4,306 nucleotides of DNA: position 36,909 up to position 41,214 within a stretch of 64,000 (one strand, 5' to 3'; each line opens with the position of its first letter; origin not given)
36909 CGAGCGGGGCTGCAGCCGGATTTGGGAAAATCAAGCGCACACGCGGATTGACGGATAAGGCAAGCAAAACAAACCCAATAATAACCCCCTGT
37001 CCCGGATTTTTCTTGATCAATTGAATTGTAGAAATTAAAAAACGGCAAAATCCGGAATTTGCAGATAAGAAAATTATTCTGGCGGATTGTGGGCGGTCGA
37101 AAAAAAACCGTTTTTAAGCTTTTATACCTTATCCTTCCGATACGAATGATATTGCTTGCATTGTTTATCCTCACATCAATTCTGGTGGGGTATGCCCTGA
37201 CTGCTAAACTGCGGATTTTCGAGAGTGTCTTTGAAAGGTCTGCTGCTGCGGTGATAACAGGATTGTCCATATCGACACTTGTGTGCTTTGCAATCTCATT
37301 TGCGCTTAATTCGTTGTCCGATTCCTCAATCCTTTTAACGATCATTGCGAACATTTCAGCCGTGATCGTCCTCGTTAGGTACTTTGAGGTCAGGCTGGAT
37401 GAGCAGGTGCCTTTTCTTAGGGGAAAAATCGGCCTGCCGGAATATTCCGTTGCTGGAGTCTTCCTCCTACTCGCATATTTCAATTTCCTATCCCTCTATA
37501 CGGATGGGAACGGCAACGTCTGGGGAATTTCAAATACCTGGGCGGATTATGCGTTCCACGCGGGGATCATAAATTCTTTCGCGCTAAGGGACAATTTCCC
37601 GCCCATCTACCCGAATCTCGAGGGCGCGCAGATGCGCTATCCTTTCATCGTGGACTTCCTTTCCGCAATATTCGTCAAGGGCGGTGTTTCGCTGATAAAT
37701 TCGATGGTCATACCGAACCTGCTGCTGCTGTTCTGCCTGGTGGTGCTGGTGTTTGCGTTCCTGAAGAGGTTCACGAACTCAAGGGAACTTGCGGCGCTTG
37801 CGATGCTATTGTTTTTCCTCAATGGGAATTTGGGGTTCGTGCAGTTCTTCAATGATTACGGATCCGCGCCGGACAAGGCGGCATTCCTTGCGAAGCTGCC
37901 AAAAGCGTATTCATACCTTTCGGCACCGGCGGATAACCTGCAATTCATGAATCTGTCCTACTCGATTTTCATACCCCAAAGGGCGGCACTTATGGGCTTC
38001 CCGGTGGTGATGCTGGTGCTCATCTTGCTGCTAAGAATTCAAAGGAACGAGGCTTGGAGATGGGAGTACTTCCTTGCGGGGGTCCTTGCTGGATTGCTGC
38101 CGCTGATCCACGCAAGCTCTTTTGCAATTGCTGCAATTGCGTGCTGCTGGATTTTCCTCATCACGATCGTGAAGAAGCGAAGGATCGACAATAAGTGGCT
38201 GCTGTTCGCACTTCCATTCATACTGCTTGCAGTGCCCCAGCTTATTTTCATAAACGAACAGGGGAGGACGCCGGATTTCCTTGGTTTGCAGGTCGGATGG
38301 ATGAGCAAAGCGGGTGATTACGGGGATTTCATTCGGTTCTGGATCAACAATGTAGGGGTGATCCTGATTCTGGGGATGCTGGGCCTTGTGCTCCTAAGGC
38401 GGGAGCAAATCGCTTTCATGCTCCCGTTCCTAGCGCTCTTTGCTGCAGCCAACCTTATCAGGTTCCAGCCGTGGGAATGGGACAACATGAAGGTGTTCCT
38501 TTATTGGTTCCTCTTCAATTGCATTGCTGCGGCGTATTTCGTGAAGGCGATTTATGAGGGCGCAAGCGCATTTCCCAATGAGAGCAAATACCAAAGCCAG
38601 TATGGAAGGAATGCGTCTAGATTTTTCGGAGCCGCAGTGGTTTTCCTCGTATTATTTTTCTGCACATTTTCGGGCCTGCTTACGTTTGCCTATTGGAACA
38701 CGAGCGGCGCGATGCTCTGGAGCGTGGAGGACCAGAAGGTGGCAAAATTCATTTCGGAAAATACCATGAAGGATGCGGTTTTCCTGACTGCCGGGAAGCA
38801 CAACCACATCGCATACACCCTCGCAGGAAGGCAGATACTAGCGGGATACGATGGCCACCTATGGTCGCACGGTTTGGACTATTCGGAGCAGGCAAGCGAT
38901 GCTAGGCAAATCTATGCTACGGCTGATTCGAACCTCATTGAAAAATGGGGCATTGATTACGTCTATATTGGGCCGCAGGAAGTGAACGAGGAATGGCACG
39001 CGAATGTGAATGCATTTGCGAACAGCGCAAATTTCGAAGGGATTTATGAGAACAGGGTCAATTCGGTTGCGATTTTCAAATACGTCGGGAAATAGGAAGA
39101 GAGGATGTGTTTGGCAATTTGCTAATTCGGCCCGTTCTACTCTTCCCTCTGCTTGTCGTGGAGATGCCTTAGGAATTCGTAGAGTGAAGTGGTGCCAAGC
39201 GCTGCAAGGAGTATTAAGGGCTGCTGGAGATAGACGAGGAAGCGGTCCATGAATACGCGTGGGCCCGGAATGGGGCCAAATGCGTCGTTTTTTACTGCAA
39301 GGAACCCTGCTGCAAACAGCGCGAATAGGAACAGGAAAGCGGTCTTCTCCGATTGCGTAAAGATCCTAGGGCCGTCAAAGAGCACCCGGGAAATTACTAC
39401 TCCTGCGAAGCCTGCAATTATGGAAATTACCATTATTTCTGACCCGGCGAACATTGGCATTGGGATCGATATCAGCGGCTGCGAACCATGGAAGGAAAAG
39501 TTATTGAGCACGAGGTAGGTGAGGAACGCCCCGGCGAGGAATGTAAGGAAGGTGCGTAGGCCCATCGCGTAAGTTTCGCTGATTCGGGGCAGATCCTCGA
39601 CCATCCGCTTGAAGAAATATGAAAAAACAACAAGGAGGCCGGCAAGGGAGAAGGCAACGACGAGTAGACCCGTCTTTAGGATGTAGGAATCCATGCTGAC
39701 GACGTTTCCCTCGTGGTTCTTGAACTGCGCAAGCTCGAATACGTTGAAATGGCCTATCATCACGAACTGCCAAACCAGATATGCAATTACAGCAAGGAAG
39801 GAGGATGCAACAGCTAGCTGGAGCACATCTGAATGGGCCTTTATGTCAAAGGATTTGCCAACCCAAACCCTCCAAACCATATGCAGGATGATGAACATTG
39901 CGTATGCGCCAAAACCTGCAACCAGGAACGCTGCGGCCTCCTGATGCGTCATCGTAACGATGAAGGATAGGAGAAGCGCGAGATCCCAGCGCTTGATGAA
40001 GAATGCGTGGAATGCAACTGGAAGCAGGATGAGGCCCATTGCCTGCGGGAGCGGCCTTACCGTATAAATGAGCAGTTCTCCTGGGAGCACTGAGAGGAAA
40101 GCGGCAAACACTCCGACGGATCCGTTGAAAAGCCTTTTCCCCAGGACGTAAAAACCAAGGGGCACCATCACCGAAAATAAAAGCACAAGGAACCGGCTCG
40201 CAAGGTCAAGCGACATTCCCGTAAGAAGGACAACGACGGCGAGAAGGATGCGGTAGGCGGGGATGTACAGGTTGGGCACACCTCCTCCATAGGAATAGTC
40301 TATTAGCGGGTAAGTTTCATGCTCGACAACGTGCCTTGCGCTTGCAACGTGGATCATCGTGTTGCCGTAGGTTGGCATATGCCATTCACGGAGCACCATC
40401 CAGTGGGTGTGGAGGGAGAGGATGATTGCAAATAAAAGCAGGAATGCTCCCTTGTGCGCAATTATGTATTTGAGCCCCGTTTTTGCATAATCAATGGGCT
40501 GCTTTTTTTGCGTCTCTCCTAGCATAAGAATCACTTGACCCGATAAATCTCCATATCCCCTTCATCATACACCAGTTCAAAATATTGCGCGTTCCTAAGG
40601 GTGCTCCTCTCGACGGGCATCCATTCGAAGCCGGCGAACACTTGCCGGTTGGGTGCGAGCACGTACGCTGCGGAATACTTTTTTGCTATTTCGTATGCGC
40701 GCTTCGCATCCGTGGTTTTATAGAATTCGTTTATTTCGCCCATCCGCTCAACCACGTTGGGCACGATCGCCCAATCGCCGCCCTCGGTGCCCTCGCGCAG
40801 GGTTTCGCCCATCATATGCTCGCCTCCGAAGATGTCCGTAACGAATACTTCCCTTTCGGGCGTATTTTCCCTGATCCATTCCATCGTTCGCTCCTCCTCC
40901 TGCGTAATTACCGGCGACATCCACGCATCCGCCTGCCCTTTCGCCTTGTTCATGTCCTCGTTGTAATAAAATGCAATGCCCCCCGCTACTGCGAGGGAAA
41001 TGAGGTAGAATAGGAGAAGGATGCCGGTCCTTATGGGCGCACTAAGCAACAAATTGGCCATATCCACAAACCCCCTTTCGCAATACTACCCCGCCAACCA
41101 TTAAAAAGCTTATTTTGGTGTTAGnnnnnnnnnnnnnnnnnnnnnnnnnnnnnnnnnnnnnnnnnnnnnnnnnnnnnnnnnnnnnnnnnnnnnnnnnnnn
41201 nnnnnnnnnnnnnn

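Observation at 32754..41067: Giant secreted beta-helix/Ig protein with a C-terminal dockerin in an archaeon, flanked by GT-C-like membrane glycosyltransferases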

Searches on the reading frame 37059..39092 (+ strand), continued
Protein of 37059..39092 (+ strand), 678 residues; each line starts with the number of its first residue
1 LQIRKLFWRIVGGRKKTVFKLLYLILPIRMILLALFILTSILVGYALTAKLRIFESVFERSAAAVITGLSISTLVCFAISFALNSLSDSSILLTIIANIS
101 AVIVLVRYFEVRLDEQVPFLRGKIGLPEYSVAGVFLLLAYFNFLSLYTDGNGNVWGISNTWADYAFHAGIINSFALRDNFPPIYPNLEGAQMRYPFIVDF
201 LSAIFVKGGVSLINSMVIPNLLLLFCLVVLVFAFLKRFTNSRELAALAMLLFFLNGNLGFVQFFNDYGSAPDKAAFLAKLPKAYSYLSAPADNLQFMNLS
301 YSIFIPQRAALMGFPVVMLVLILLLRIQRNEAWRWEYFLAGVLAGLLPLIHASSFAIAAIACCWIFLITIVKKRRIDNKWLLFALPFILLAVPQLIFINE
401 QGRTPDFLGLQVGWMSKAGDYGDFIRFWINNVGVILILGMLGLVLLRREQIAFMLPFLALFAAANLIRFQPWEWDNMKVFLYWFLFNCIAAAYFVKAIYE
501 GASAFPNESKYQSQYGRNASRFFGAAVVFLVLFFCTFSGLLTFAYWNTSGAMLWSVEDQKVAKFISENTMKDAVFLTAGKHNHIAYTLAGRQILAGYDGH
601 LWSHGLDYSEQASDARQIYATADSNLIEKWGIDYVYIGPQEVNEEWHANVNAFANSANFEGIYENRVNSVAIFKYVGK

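Call 86: fold_search(model_id=the predicted structure, library=pdb)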
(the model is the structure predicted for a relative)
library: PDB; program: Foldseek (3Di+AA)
matches with E <= 10: 359; with E <= 0.001: 18
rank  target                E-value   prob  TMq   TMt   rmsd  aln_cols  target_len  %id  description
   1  7zlh_A                2.1e-08  1.00  0.43  0.43   9.8       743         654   11  Cryo-EM structure of C-mannosyltransferase CeDPY19, in apo state, bound to CMT2-Fab and anti-Fab nanobody (released 2023-01-11)
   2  7e9s_A                5.6e-08  1.00  0.38  0.30  15.7       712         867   12  Archaeal oligosaccharyltransferase AglB from Archaeoglobus fulgidus in complex with an inhibitory peptide and a dolich (released 2021-09-08)
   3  7zlg_A                1.0e-07  1.00  0.42  0.41   9.8       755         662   10  Cryo-EM structure of C-mannosyltransferase CeDPY19, in complex with acceptor peptide and bound to CMT2-Fab and anti-Fa (released 2023-01-11)
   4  5gmy_A                1.0e-07  1.00  0.39  0.31  15.7       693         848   12  Crystal structure of the Archaeoglobus fulgidus oligosaccharyltransferase (O29867_ARCFU) tethered with an acceptor pep (released 2017-02-01)
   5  3wak                  1.4e-07  1.00  0.41  0.33  15.4       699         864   12  Crystal structure of the Archaeoglobus fulgidus oligosaccharyltransferase (O29867_ARCFU) in the apo form (released 2013-10-30)
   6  7zli_A                2.0e-07  1.00  0.46  0.45   8.6       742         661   11  Cryo-EM structure of C-mannosyltransferase CeDPY19, in complex with Dol25-P-Man and bound to CMT2-Fab and anti-Fab nan (released 2023-01-11)
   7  6ftg_5                3.2e-07  1.00  0.45  0.46   9.6       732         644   10  Subtomogram average of OST-containing ribosome-translocon complexes from canine rough microsomal membranes (released 2018-03-21)
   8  6gxc_A                3.8e-07  1.00  0.48  0.44   7.8       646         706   11  Bacterial oligosaccharyltransferase PglB in complex with an inhibitory peptide and a reactive lipid-linked oligosaccha (released 2018-11-14)
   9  3rce_A                5.1e-07  1.00  0.48  0.46  10.2       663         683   12  Bacterial oligosaccharyltransferase PglB (released 2011-06-15)
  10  5ogl_A                5.6e-07  1.00  0.48  0.44   7.6       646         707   12  Structure of bacterial oligosaccharyltransferase PglB in complex with an acceptor peptide and an lipid-linked oligosac (released 2017-10-25)
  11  6s7o_A                5.8e-07  1.00  0.47  0.46  11.6       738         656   10  Cryo-EM structure of human oligosaccharyltransferase complex OST-A (released 2019-12-18)
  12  8pn9_A                6.9e-07  1.00  0.46  0.46  10.3       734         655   10  Structure of human oligosaccharyltransferase OST-A complex bound to NGI-1 (released 2024-05-08)
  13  6s7t_A                1.3e-06  1.00  0.40  0.37  13.4       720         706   10  Cryo-EM structure of human oligosaccharyltransferase complex OST-B (released 2019-12-18)
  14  8b6l_I                2.1e-06  1.00  0.48  0.46  10.5       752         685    8  Subtomogram average of the human Sec61-TRAP-OSTA-translocon (released 2022-12-07)
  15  8if8_C                7.2e-06  1.00  0.50  0.54  13.4       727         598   11  Arabinosyltransferase AftA (released 2023-05-31)
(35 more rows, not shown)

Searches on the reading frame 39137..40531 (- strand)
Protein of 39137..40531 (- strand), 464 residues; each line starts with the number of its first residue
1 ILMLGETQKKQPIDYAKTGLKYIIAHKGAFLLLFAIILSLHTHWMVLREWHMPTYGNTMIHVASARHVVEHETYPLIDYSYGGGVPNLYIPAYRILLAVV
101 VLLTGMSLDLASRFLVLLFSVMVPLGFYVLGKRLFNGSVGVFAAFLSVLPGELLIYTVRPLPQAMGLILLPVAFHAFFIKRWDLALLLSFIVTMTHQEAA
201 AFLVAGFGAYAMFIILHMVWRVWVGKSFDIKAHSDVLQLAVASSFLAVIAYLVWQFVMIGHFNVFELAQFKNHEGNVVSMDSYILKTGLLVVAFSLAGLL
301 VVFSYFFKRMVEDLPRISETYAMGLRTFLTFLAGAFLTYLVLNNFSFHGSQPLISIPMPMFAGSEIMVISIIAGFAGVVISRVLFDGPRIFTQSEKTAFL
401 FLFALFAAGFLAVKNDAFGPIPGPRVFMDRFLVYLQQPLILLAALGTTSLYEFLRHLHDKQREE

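Call 8: search_protein_families(library=pfam, proteins=[window:39137-40531:-], max_evalue=0.1)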
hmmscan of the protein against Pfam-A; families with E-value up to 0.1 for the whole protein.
window:39137-40531:- (464 aa): 0 families

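Call 9: search_protein_families(library=ncbifam, proteins=[window:39137-40531:-], max_evalue=0.1)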
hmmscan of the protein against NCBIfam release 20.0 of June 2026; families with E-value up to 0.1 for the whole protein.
window:39137-40531:- (464 aa): 1 family
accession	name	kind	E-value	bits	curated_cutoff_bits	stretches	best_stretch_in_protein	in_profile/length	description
NF045692.1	OglycostaseCruG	equivalog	0.059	12.3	600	1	213-297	259-338/386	2'-O-glycosyltransferase CruG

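Call 65: find_homologous_proteins(query=window:39137-40531:-)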
Query window:39137-40531:- (464 aa): 61 proteins with E <= 0.001 among 8000 candidates.
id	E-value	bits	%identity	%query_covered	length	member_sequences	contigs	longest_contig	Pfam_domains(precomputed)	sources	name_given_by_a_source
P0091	1.1e-297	1005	100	100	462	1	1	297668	-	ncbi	-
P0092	2.1e-165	569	60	97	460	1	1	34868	-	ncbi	-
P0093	2.7e-164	565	60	97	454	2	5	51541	-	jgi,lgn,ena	-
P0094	4.8e-164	564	60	98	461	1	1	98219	-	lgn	-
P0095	2.9e-163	562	59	98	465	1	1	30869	-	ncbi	ncbi:MAG: hypothetical protein ABH863_02520 [Candidatus Micrarchaeota archaeon]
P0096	3.9e-159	548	58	98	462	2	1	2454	-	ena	-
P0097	1.5e-157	543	57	98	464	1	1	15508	-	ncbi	ncbi:MAG: hypothetical protein V1835_00190 [Candidatus Micrarchaeota archaeon]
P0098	9.8e-153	527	58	96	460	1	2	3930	-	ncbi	ncbi:MAG: hypothetical protein ABIG96_01935 [Candidatus Micrarchaeota archaeon]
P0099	5.0e-151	521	55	98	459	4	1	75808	-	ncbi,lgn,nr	ncbi:hypothetical protein HY989_05240 [Candidatus Micrarchaeota archaeon]|nr:hypothetical protein [C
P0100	2.6e-150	519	57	91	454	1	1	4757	-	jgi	jgi:hypothetical protein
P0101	7.6e-104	366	46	91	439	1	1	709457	-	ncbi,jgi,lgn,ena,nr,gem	ncbi:glycosyltransferase family 39 protein [Candidatus Micrarchaeota archaeon]|nr:glycosyltransferas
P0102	1.4e-103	365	46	92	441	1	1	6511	-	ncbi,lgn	-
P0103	2.0e-99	351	47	90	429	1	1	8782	-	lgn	-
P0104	6.7e-91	323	43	92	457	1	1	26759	-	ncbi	ncbi:MAG: hypothetical protein V1787_00120 [Candidatus Micrarchaeota archaeon]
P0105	7.0e-87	310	41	92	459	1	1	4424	-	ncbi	ncbi:MAG: hypothetical protein V1708_01625 [Candidatus Micrarchaeota archaeon]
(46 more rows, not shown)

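Call 69: search_solved_structures(query=A4, max_evalue=10)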
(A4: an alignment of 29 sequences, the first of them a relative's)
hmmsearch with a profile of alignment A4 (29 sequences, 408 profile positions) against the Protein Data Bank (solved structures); distinct sequences matched with E-value up to 10: 0.

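Call 70: search_protein_families(library=pfam, alignment_id=A4, max_evalue=0.01)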
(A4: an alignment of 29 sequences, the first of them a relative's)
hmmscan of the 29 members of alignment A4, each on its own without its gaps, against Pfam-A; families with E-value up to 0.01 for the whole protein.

A. member 1, P0091 (462 aa): 0 families

B. families by the number of members that match (of 29 scanned): 5 families
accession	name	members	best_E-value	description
PF20176.3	DUF6541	1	2.5e-09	Family of unknown function (DUF6541)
PF13231.12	PMT_2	1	0.00019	Dolichyl-phosphate-mannose-protein mannosyltransferase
PF03901.23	Glyco_transf_22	1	0.00082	Alg9-like mannosyltransferase family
PF14897.12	EpsG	1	0.0028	EpsG family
PF11992.13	TgpA_N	1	0.0067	TgpA N-terminal domain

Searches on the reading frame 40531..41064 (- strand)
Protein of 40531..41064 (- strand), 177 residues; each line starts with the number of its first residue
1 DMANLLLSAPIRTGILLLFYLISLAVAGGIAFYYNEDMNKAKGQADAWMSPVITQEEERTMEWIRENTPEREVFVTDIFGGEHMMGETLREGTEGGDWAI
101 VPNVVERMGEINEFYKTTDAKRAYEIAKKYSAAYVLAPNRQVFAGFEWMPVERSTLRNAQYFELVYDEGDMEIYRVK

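Call 8: search_protein_families(library=pfam, proteins=[window:40531-41064:-], max_evalue=0.1)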
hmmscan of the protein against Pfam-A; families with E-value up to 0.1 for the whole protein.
window:40531-41064:- (177 aa): 3 families
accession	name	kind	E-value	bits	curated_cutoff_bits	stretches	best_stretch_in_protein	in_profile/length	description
PF20176.3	DUF6541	-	1.4e-05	24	29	1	10-176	472-644/646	Family of unknown function (DUF6541)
PF20604.3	DUF6798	-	0.0016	18.5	26.9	1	56-76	2-22/61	Domain of unknown function (DUF6798)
PF10034.15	Dpy19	-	0.056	12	27.2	1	23-81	477-534/653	Q-cell neuroblast polarisation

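Call 9: search_protein_families(library=ncbifam, proteins=[window:40531-41064:-], max_evalue=0.1)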
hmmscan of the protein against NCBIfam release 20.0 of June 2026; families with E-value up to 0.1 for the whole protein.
window:40531-41064:- (177 aa): 1 family
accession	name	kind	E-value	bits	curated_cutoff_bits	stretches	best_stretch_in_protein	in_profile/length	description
TIGR03662.1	Chlor_Arch_YYY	subfamily_domain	4e-06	25.8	300.25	1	103-177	657-727/727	chlor_Arch_YYY domain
